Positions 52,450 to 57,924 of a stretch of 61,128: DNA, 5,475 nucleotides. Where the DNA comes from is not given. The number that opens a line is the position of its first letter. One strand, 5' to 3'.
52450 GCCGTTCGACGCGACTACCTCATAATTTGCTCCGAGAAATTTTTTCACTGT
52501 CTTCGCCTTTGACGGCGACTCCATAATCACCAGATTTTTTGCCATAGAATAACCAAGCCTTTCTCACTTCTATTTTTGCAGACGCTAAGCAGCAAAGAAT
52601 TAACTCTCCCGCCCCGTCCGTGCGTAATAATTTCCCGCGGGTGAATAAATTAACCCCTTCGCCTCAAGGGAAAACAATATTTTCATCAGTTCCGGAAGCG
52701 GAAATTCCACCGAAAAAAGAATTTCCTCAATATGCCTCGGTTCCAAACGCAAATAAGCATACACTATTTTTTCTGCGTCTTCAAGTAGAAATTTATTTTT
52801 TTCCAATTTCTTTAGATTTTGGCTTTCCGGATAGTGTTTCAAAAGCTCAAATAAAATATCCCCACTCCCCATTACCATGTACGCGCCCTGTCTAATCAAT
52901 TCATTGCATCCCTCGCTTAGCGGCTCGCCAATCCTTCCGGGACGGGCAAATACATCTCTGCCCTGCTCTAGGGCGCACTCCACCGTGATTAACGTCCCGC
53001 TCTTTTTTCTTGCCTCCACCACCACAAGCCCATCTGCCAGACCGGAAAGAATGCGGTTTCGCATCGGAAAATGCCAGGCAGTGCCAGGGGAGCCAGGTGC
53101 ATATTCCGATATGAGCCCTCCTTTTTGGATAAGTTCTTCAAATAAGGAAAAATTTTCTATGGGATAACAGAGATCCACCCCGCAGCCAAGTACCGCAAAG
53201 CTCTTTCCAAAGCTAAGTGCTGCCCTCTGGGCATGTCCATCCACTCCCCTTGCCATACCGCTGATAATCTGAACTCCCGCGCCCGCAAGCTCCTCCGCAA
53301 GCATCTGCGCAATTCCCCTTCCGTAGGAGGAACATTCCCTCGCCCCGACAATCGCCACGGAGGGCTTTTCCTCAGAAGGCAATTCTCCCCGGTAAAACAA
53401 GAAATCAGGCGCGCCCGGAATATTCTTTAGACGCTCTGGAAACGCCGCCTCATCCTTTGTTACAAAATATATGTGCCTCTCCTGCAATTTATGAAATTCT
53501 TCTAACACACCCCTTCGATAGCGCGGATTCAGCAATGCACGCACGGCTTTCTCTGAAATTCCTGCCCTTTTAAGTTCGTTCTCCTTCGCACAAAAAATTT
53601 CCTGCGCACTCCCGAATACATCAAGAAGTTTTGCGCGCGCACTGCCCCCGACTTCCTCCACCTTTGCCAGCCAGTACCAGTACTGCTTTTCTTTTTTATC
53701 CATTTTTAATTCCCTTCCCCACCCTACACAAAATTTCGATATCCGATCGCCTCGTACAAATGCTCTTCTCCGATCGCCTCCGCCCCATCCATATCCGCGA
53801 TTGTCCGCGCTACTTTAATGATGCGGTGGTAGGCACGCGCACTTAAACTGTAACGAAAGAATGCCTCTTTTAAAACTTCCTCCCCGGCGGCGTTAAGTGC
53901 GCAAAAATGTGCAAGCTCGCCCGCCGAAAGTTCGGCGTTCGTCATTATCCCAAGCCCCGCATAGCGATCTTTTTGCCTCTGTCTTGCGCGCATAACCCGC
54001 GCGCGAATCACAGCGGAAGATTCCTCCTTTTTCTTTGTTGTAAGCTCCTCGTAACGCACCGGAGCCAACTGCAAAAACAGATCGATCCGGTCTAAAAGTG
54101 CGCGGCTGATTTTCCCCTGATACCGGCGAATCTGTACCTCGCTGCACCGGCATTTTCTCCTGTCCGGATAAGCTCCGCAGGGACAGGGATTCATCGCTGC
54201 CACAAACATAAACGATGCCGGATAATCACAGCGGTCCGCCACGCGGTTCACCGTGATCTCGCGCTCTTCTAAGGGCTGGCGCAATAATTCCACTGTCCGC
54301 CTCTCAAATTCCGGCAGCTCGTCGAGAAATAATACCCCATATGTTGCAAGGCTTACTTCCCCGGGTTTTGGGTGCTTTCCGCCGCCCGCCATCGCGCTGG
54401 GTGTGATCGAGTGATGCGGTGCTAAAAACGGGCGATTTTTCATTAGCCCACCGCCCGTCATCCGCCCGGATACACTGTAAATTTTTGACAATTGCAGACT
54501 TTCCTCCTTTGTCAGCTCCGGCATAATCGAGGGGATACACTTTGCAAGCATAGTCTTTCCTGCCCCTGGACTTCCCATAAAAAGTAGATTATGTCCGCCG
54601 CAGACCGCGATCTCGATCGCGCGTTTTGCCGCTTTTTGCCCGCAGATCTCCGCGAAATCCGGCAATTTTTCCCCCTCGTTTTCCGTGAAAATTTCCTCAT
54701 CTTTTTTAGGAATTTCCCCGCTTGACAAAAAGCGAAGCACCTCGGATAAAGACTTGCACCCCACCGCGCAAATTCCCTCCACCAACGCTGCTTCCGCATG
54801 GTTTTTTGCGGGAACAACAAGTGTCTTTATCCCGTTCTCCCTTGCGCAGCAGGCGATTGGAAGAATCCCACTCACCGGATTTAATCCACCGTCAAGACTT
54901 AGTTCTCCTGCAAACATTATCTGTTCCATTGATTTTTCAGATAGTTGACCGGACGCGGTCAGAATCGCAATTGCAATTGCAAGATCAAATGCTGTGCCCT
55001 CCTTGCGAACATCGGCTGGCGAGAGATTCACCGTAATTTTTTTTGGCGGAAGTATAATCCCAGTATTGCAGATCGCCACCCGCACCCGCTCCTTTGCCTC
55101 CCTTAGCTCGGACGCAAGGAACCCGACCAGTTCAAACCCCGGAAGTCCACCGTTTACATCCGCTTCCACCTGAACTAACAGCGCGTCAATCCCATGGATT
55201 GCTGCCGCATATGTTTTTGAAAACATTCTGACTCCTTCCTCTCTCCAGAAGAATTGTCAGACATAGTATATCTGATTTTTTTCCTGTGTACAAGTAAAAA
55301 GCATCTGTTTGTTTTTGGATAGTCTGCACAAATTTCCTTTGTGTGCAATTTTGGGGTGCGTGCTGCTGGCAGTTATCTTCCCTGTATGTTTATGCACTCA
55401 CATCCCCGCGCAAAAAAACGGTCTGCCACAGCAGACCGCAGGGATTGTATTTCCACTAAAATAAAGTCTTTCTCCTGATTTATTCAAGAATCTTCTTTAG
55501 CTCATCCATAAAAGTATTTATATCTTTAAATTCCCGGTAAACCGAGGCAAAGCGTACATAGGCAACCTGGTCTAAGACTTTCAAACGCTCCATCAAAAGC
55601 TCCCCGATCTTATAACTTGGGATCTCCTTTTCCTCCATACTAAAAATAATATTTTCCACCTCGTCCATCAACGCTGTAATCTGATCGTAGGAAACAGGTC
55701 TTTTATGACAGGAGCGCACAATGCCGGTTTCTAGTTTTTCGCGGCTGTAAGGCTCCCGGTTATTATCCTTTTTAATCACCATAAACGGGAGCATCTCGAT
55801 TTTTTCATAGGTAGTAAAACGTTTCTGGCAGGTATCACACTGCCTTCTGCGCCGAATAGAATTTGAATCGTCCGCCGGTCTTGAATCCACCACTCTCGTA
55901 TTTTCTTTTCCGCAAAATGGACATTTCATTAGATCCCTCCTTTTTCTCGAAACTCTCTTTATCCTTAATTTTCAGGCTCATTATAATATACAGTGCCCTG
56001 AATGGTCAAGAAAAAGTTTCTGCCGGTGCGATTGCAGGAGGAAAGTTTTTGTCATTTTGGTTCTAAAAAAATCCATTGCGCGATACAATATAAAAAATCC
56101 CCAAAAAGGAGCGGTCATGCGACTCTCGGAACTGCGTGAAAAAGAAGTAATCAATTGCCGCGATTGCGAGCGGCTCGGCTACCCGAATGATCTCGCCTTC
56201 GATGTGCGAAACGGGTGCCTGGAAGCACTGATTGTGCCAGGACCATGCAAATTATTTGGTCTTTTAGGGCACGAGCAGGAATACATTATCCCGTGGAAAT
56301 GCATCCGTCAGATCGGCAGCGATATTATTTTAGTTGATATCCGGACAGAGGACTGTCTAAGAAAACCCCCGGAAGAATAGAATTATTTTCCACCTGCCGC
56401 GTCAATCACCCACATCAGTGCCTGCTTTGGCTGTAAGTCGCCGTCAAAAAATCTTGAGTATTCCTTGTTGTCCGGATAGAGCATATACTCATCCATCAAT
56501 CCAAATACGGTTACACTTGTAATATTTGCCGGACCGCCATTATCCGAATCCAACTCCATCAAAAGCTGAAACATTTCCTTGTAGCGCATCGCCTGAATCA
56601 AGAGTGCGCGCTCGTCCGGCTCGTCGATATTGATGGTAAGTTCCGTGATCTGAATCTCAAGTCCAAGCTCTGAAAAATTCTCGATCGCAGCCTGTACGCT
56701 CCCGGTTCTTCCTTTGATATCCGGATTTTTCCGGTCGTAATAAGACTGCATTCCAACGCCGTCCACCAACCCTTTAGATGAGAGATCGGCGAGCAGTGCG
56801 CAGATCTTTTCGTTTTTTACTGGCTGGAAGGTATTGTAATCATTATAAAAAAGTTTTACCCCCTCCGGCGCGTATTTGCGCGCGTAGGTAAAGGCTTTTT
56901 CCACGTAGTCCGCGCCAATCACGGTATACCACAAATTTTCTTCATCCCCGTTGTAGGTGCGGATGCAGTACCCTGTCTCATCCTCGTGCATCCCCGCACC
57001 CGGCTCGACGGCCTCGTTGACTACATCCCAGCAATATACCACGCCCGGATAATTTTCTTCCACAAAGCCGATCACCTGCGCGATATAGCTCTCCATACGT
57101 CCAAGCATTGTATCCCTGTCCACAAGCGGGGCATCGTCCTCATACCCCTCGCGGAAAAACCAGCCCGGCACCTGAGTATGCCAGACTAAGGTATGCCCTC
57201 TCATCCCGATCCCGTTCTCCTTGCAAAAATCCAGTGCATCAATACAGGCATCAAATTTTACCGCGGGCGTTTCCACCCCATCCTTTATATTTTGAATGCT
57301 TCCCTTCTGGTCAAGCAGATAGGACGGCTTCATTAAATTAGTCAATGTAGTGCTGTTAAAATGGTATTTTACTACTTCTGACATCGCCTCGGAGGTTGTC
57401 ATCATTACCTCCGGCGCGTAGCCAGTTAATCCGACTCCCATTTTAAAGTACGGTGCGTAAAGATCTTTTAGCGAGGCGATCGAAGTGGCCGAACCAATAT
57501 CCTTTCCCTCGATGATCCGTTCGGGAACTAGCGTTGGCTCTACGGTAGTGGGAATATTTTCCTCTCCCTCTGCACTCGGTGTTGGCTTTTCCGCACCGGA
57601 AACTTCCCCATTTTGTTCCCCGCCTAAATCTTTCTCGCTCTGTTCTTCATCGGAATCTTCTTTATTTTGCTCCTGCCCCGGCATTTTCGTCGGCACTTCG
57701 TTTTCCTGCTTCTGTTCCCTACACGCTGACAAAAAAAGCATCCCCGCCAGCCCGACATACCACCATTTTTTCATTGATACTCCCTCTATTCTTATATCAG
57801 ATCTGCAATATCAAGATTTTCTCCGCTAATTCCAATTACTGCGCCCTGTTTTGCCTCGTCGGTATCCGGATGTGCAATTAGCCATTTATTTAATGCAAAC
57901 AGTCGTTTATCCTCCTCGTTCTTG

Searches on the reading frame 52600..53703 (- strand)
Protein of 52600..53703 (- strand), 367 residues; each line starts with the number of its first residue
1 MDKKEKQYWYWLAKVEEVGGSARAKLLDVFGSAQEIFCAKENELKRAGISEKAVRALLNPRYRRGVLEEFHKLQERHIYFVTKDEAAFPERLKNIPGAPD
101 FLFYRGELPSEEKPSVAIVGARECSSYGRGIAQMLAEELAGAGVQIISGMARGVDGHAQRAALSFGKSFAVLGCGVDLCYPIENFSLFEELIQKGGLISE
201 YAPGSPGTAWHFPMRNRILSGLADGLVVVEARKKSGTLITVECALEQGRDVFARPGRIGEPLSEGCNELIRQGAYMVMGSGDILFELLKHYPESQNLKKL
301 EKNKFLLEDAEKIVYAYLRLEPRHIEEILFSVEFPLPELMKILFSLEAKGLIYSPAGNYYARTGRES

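Call 38: search_protein_families(library=pfam, proteins=[window:52600-53703:-])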
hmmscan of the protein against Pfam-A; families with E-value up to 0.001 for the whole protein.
window:52600-53703:- (367 aa): 1 family
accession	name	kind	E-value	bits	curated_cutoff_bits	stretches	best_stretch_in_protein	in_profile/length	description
PF02481.21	DNA_processg_A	-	9.9e-73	244.2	29.6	1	73-278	2-211/212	DNA recombination-mediator protein A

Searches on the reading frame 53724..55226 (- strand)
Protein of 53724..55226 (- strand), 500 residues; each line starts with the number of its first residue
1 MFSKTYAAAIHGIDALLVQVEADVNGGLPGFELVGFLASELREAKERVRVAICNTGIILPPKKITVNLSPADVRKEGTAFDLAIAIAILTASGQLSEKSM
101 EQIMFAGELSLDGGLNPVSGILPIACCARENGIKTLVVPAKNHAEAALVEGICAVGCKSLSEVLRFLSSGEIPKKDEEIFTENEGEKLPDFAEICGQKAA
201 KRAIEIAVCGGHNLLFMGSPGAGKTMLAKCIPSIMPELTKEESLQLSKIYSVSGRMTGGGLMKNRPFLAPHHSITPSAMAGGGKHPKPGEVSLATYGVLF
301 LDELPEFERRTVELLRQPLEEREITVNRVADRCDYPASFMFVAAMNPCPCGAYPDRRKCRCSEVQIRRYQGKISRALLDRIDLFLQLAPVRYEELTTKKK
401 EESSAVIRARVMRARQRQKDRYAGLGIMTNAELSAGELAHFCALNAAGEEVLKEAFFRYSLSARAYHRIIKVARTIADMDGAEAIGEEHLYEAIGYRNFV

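Call 38: search_protein_families(library=pfam, proteins=[window:53724-55226:-])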
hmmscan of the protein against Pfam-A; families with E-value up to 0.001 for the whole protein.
window:53724-55226:- (500 aa): 7 families
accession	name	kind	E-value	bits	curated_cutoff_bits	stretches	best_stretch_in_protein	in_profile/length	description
PF01078.27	Mg_chelatase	-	2.8e-85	285.4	20.3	1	190-394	1-206/207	Magnesium chelatase, subunit ChlI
PF13541.12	ChlI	-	1.5e-41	141.5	27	1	20-142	1-121/121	Subunit ChlI of Mg-chelatase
PF13335.12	Mg_chelatase_C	-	1.8e-32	112.2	26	1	401-497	1-94/94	Magnesium chelatase, subunit ChlI C-terminal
PF00493.29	MCM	-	5e-07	29.5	23.3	1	288-387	114-204/224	MCM P-loop domain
PF07728.20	AAA_5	-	5.6e-07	30.1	22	1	213-349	1-125/139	AAA domain (dynein-related subfamily)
PF00158.32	Sigma54_activat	-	9.2e-06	25.9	20.2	1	202-346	13-142/168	Sigma-54 interaction domain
PF05362.19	Lon_C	-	1.1e-05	25.5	21.1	1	62-145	94-175/205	Lon protease (S16) C-terminal proteolytic domain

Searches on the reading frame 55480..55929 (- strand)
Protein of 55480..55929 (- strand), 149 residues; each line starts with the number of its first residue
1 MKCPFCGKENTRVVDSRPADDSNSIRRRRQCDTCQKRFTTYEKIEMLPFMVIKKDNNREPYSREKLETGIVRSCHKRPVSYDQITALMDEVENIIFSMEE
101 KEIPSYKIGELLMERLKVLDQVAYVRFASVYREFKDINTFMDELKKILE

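Call 38: search_protein_families(library=pfam, proteins=[window:55480-55929:-])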
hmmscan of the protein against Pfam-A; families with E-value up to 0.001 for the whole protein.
window:55480-55929:- (149 aa): 2 families
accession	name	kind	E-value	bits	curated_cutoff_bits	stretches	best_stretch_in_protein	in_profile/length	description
PF03477.21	ATP-cone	-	8.1e-22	78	25.8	1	50-136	2-87/88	ATP cone domain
PF22811.2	Zn_ribbon_NrdR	-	9.9e-22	77.1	27.2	1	1-42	1-42/42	Transcriptional repressor NrdR-like, N-terminal domain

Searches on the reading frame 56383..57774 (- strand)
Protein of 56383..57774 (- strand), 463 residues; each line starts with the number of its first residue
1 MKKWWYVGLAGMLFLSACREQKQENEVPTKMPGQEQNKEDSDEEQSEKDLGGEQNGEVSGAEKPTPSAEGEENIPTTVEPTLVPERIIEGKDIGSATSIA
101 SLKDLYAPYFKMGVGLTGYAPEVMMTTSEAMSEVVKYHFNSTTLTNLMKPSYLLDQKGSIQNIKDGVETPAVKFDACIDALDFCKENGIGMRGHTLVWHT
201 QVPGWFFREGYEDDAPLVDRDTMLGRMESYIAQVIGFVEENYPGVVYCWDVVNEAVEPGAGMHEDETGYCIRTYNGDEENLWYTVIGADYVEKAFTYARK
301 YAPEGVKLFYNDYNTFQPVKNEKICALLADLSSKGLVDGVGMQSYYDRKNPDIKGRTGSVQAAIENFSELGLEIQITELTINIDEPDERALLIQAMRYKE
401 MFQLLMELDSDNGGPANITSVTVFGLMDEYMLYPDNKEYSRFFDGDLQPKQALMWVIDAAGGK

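Call 38: search_protein_families(library=pfam, proteins=[window:56383-57774:-])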
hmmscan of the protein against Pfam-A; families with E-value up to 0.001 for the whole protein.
window:56383-57774:- (463 aa): 1 family
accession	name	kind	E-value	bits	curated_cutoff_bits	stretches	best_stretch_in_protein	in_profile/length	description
PF00331.26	Glyco_hydro_10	-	4.8e-72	243.3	22.1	1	101-458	1-310/311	Glycosyl hydrolase family 10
